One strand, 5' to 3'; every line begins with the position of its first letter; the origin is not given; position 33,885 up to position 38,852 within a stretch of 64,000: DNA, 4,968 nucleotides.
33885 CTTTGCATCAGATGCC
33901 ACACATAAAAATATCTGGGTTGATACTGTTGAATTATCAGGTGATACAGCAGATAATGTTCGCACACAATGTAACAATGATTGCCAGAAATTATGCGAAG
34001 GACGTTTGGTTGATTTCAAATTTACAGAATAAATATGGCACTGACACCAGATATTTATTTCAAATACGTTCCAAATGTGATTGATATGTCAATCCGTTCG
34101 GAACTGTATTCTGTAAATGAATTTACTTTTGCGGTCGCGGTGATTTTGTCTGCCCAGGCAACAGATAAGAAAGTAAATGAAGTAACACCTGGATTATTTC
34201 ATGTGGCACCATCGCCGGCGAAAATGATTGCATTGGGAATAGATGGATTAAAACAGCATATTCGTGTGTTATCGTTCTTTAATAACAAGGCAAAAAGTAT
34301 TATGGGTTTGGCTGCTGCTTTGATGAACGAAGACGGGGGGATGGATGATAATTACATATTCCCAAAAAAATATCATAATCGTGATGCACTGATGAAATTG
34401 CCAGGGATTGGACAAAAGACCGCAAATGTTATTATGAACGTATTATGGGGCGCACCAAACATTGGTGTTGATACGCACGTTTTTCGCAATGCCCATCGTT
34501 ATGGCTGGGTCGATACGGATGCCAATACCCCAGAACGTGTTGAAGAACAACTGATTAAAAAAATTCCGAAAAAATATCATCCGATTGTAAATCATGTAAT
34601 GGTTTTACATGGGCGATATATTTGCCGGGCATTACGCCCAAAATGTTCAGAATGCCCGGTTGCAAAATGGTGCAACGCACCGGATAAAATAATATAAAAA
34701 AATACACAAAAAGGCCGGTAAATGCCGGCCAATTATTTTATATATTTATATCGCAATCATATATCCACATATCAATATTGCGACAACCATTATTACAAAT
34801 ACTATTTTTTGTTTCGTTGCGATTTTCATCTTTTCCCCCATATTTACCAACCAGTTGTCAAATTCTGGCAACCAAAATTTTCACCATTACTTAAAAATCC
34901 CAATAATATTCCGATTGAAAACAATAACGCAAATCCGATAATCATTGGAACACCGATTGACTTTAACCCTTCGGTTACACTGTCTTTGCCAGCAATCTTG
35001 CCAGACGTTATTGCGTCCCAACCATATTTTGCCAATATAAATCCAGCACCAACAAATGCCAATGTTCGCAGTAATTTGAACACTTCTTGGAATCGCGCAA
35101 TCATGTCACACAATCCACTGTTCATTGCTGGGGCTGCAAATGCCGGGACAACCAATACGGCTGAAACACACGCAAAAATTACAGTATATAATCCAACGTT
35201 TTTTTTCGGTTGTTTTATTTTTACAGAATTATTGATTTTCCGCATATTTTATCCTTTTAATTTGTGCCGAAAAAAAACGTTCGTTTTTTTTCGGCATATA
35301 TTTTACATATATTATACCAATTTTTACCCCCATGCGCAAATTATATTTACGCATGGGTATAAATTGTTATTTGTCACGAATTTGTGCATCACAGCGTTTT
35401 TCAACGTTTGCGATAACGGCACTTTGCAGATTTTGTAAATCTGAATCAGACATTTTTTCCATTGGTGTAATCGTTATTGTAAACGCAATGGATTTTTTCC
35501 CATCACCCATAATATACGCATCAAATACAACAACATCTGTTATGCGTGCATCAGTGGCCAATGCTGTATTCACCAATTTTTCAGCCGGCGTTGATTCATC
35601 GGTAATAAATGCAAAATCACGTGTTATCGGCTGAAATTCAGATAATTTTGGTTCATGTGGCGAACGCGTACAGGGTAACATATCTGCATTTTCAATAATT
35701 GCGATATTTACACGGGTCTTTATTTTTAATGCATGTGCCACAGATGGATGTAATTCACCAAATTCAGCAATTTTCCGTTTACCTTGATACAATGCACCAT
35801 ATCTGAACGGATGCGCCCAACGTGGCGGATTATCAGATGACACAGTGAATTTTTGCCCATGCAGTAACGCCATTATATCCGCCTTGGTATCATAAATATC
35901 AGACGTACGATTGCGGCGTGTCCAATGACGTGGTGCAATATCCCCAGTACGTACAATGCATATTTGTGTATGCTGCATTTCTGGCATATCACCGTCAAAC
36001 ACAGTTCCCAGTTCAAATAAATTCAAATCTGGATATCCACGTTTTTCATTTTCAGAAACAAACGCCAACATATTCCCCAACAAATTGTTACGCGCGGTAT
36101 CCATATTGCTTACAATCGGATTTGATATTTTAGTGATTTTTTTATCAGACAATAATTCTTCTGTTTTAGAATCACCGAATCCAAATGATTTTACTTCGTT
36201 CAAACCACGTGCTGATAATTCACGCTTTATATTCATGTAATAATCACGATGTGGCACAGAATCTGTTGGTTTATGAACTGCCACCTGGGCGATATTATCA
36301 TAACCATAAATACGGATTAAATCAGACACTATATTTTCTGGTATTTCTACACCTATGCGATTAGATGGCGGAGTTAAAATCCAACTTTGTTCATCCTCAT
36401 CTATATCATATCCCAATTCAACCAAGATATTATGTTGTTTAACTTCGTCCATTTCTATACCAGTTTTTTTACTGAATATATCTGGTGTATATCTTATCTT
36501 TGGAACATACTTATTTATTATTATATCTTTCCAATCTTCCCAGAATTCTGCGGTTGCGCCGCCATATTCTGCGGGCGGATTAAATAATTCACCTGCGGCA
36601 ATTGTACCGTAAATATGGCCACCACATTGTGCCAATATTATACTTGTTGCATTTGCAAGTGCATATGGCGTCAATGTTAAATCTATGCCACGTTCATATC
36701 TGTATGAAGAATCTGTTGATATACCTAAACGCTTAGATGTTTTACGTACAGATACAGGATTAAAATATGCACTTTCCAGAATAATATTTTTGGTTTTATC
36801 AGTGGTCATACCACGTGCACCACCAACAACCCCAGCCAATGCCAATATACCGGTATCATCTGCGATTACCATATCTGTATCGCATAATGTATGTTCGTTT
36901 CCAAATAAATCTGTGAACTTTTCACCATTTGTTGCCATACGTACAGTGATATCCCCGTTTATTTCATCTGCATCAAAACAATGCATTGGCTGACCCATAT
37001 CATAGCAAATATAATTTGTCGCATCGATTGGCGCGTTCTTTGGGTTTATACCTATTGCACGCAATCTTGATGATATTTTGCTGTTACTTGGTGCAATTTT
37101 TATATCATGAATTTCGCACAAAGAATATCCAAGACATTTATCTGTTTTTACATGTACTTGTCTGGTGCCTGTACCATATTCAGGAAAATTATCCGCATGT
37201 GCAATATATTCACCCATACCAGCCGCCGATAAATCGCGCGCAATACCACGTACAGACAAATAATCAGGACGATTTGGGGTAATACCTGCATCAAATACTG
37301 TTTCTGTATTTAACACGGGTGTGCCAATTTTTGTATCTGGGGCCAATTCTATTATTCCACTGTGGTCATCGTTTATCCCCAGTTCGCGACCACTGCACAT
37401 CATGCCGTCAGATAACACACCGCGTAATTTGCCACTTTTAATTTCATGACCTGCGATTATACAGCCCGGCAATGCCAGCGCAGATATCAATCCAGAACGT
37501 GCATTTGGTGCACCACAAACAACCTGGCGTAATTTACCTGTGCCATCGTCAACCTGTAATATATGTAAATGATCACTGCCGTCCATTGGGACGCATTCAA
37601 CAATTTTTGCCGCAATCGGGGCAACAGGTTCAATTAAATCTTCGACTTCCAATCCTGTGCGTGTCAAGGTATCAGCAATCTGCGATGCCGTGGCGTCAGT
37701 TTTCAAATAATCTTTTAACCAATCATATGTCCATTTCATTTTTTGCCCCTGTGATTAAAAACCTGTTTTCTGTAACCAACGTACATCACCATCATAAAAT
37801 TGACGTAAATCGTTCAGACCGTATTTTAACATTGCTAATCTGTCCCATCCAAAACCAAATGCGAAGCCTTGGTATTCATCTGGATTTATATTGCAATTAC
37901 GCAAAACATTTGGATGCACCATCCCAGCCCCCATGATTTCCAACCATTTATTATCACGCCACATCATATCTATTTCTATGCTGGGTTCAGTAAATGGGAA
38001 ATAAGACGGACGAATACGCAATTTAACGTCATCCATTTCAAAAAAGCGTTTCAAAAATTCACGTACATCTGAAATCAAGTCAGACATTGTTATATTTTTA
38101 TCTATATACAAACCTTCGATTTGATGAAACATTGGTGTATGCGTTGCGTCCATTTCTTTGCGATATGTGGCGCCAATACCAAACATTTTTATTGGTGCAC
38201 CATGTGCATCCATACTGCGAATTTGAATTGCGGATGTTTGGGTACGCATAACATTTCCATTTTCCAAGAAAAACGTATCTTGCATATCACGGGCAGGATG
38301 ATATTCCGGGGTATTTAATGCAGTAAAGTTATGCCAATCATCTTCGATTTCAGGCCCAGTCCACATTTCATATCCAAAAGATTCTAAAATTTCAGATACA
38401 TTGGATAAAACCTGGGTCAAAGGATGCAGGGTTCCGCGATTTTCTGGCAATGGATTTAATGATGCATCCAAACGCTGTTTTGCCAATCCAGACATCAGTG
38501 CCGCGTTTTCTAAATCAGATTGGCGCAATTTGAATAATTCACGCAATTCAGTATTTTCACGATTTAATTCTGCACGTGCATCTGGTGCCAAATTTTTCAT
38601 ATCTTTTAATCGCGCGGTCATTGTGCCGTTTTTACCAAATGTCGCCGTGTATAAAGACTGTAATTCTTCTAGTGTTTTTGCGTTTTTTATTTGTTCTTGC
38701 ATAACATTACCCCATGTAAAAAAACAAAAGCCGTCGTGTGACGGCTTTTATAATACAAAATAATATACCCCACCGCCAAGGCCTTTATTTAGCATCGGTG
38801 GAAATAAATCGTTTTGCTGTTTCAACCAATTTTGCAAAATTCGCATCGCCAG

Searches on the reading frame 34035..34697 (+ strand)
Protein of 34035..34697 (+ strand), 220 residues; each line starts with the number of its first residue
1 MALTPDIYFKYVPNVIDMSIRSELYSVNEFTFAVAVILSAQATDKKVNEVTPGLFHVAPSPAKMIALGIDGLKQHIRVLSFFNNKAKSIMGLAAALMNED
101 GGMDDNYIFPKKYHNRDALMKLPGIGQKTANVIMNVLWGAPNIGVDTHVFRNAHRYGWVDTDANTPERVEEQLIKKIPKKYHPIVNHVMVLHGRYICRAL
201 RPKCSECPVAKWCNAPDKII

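Call 31: search_protein_families(library=pfam, proteins=[window:34035-34697:+], max_evalue=0.001)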
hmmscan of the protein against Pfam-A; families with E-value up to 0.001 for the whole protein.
window:34035-34697:+ (220 aa): 3 families
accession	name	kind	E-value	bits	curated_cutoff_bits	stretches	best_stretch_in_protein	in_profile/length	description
PF00730.31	HhH-GPD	-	9.7e-19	68.2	26.2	1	34-178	1-107/108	HhH-GPD superfamily base excision DNA repair protein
PF00633.29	HHH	-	5.6e-06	26.4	24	1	115-135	9-29/30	Helix-hairpin-helix motif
PF10576.14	EndIII_4Fe-2S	-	0.00097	19.8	20.5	0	197-213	1-17/17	Iron-sulfur binding domain of endonuclease III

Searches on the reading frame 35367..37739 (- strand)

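Call 31: search_protein_families(library=pfam, proteins=[window:35367-37739:-], max_evalue=0.001)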
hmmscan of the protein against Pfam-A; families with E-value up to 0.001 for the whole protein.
window:35367-37739:- (790 aa): 5 families
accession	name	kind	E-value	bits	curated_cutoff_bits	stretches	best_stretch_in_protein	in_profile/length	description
PF03483.22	B3_4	-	1e-57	194.9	29.3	1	202-373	2-174/174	B3/4 domain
PF17759.6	tRNA_synthFbeta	-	5.8e-33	114.6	22.4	1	498-681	19-211/214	Phenylalanyl tRNA synthetase beta chain CLM domain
PF01588.26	tRNA_bind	-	3.9e-17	62.6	27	1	44-140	4-95/96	Putative tRNA binding domain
PF03484.21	B5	-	2.1e-13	50.7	28.6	1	417-480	3-67/67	tRNA synthetase B5 domain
PF03147.19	FDX-ACB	-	1.3e-12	48.4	31.1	1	700-788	1-94/94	Ferredoxin-fold anticodon binding domain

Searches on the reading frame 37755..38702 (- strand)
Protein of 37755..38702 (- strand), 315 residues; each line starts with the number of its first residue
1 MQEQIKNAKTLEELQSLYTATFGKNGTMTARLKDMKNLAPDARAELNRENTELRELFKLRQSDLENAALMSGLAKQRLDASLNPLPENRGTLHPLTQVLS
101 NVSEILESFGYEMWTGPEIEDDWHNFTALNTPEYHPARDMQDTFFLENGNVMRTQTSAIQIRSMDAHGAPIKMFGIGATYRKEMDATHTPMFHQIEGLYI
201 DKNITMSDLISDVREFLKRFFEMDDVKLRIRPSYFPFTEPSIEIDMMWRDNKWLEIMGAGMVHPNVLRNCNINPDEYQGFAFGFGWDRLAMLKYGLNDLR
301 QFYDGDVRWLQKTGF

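Call 31: search_protein_families(library=pfam, proteins=[window:37755-38702:-], max_evalue=0.001)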
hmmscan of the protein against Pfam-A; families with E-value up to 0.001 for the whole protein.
window:37755-38702:- (315 aa): 2 families
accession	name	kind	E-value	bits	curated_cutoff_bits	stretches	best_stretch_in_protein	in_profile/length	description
PF01409.25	tRNA-synt_2d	-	2.9e-93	312.3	19.8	1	78-312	2-245/246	tRNA synthetases class II core domain (F)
PF02912.23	Phe_tRNA-synt_N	-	4.6e-07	30.1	22.3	1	9-69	1-65/69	Aminoacyl tRNA synthetase class II, N-terminal domain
